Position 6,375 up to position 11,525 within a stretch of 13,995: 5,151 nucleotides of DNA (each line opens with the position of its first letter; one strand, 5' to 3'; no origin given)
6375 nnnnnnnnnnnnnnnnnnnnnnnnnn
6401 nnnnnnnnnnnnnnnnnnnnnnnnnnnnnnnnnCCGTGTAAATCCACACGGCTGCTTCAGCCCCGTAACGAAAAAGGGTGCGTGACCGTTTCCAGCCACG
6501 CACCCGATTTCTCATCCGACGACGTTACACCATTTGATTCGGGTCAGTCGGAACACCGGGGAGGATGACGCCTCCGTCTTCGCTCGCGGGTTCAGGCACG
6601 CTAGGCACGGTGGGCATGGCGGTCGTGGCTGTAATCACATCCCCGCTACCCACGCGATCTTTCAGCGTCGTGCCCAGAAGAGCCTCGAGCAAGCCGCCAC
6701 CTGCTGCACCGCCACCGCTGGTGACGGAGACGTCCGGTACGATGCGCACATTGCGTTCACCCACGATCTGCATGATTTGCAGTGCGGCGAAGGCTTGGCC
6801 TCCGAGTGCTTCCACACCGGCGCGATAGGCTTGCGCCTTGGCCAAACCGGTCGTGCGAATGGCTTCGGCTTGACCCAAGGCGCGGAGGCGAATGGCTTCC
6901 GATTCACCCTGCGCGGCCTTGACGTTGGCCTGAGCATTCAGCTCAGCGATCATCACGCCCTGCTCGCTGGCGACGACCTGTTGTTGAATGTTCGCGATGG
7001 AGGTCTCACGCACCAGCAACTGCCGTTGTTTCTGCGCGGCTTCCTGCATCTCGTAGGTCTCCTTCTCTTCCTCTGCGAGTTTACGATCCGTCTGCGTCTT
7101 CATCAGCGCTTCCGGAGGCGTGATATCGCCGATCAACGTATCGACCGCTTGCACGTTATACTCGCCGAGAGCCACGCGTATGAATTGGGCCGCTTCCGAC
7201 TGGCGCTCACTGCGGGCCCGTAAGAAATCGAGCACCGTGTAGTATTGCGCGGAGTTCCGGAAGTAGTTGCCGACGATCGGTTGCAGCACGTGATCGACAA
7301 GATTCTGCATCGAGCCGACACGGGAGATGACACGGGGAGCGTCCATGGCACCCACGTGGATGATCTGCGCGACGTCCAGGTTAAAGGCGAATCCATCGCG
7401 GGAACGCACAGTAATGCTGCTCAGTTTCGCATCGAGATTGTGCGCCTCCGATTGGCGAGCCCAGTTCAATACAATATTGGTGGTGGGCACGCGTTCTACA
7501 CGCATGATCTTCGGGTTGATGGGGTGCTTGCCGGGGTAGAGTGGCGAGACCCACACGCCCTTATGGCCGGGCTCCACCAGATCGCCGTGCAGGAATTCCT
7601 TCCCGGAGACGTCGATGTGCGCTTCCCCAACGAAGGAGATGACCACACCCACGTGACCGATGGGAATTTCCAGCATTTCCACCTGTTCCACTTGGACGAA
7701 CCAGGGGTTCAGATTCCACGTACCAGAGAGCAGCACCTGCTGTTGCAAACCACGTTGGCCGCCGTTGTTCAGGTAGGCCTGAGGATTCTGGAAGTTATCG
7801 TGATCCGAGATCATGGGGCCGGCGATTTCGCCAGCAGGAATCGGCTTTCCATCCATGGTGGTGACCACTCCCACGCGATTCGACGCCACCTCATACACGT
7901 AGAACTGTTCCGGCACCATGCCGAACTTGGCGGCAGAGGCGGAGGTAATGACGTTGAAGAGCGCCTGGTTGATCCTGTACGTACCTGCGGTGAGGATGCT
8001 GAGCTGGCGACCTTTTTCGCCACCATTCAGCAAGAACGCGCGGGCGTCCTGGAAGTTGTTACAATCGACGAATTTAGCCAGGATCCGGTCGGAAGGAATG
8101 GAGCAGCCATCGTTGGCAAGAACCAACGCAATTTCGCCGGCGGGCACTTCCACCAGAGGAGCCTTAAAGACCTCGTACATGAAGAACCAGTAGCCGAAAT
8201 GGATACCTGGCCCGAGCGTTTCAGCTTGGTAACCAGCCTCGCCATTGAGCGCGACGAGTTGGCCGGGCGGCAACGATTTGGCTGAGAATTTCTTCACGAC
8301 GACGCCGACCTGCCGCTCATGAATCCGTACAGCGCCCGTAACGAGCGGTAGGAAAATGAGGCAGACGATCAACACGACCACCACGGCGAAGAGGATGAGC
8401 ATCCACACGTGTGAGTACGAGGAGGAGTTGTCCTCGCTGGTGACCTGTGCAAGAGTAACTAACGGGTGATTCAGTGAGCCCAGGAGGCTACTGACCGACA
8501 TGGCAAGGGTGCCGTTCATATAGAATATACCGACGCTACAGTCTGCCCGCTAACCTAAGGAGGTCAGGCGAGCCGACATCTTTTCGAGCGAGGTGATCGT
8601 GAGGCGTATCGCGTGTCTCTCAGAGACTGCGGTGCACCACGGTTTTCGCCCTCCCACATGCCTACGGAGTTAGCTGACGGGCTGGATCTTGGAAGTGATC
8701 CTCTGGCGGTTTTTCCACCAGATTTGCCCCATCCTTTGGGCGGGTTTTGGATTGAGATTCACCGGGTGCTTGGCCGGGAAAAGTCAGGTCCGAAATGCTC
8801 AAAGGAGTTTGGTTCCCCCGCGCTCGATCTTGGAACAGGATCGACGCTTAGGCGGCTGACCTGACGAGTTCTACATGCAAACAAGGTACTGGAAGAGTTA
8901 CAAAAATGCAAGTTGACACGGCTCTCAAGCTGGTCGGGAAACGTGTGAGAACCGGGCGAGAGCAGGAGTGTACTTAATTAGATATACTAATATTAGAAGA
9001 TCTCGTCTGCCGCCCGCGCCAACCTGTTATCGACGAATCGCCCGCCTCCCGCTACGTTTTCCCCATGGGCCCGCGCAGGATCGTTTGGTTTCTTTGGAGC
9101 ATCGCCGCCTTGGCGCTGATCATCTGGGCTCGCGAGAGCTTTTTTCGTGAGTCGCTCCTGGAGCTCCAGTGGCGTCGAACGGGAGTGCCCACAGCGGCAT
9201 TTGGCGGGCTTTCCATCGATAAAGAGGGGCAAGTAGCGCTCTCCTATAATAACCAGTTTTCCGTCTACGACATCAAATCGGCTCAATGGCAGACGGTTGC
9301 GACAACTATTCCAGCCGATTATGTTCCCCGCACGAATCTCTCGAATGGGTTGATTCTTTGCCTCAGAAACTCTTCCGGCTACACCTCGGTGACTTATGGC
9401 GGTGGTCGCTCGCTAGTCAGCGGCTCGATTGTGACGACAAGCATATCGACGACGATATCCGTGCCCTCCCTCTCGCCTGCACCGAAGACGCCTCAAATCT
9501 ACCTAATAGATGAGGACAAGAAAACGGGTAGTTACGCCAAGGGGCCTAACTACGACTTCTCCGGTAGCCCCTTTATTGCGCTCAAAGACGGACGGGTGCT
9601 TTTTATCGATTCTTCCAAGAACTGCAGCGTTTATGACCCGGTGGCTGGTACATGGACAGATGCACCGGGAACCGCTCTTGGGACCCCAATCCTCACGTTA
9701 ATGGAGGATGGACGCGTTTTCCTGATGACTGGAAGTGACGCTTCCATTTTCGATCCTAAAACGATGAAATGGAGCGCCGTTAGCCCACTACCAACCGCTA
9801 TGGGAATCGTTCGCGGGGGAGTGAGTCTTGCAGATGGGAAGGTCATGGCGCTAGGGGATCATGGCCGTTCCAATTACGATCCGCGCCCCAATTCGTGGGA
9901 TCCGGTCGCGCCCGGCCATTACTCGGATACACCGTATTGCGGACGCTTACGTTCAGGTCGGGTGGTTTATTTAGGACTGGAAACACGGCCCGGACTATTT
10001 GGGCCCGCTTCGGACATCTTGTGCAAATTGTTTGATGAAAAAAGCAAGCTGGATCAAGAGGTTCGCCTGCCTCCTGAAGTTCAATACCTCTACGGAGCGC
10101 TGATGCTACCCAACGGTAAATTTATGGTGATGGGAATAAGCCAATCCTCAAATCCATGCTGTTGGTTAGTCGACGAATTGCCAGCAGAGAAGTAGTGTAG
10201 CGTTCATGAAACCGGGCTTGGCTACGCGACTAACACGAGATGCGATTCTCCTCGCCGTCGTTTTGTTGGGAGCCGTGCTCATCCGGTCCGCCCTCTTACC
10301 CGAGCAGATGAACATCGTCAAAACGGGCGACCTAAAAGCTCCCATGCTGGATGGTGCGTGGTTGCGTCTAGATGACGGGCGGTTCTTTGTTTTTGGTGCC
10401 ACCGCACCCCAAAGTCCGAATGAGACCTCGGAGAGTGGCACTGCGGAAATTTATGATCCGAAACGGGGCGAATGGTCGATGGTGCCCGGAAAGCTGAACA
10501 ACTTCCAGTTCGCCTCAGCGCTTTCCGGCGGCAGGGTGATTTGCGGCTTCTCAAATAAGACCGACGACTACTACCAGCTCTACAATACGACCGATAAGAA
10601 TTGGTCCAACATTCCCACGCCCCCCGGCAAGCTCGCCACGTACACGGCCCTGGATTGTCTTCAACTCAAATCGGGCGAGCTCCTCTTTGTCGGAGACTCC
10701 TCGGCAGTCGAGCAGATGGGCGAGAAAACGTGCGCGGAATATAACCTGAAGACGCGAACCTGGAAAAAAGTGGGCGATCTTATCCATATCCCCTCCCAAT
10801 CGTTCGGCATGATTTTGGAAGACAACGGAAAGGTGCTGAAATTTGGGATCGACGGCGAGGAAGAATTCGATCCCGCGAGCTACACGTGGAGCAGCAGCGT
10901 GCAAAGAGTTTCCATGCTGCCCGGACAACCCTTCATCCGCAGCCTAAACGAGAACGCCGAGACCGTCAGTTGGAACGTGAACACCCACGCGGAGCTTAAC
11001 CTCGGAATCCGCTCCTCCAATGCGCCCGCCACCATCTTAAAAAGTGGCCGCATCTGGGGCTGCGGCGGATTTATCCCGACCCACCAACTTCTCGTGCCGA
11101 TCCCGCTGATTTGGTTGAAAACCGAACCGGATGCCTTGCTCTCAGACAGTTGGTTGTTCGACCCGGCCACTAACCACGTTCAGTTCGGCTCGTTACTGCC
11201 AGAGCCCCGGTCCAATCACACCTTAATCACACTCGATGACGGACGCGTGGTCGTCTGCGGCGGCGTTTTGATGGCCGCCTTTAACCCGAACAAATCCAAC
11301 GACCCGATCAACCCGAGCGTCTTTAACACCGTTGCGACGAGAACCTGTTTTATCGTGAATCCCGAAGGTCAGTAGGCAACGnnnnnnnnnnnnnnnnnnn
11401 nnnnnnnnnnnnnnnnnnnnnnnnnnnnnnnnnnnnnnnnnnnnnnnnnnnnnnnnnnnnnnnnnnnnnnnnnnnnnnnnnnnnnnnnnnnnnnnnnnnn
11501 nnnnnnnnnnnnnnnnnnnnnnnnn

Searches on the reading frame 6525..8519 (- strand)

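Call 7: search_protein_families(library=pfam, proteins=[window:6525-8519:-], max_evalue=0.01)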
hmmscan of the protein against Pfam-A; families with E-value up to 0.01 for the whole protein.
window:6525-8519:- (664 aa): 1 family
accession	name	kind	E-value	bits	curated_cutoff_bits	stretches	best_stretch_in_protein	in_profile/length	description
PF01145.31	Band_7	-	4.3e-26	92.5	23.6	1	284-497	2-174/176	SPFH domain / Band 7 family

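Call 8: search_protein_families(library=padloc, proteins=[window:6525-8519:-], max_evalue=1)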
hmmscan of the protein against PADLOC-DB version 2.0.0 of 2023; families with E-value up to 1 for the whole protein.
window:6525-8519:- (664 aa): 0 families

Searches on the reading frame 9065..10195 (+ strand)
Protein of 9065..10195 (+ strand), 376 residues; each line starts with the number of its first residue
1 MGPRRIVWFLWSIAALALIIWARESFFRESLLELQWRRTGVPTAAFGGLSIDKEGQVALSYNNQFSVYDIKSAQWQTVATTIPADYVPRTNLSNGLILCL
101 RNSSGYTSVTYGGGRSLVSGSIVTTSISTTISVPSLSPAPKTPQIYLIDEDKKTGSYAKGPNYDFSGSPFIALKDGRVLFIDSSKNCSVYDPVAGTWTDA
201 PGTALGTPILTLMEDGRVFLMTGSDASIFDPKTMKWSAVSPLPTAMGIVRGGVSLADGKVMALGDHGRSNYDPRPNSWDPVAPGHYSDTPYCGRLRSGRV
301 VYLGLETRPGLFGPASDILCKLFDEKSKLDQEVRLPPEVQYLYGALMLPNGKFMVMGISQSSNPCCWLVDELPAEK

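Call 7: search_protein_families(library=pfam, proteins=[window:9065-10195:+], max_evalue=0.01)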
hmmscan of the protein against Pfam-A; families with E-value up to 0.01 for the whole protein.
window:9065-10195:+ (376 aa): 5 families
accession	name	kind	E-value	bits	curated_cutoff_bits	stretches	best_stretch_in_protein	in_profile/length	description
PF13964.12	Kelch_6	-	4e-09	36.6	25.3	0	224-245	28-49/50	Kelch motif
PF25210.1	Kelch_FKB95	-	5e-07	30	70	1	183-282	56-166/268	FKB95, Kelch-repeats domain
PF13415.12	Kelch_3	-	3.2e-06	27.6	22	0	46-89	7-40/48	Galactose oxidase, central domain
PF01344.31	Kelch_1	-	3.3e-06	26.9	20.1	0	183-201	25-43/46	Kelch motif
PF24996.1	NANM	-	0.001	18.5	45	0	46-90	69-111/350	N-acetylneuraminate epimerase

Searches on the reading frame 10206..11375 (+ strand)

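Call 7: search_protein_families(library=pfam, proteins=[window:10206-11375:+], max_evalue=0.01)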
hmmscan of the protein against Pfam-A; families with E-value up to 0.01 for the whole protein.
window:10206-11375:+ (389 aa): 10 families
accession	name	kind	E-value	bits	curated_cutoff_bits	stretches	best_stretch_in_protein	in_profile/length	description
PF13964.12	Kelch_6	-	1.2e-10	41.5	25.3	0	54-95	8-45/50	Kelch motif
PF13418.12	Kelch_4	-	1.6e-08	34.8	21.6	0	306-324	22-40/49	Galactose oxidase, central domain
PF24681.1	Kelch_KLHDC2_KLHL20_DRC7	-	1.4e-07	31.5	50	0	48-139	104-197/221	KLHDC2/KLHL20/DRC7 Kelch-repeats domain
PF13415.12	Kelch_3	-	2.6e-05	24.7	22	0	312-340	17-45/48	Galactose oxidase, central domain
PF01344.31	Kelch_1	-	3.2e-05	23.8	20.1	0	76-94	25-43/46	Kelch motif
PF07646.21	Kelch_2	-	6.8e-05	23.1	21.3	0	336-374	3-29/48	Kelch motif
PF24981.1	Beta-prop_ATRN-LZTR1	-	0.00099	18.9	50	0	125-196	71-145/289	Attractin/LZTR1 beta-propeller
PF25210.1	Kelch_FKB95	-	0.0013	18.9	70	1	56-199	88-216/268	FKB95, Kelch-repeats domain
PF24996.1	NANM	-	0.0014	18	45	0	103-189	12-99/350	N-acetylneuraminate epimerase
PF13540.12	RCC1_2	-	0.0045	17.2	22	0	336-352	8-24/30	Regulator of chromosome condensation (RCC1) repeat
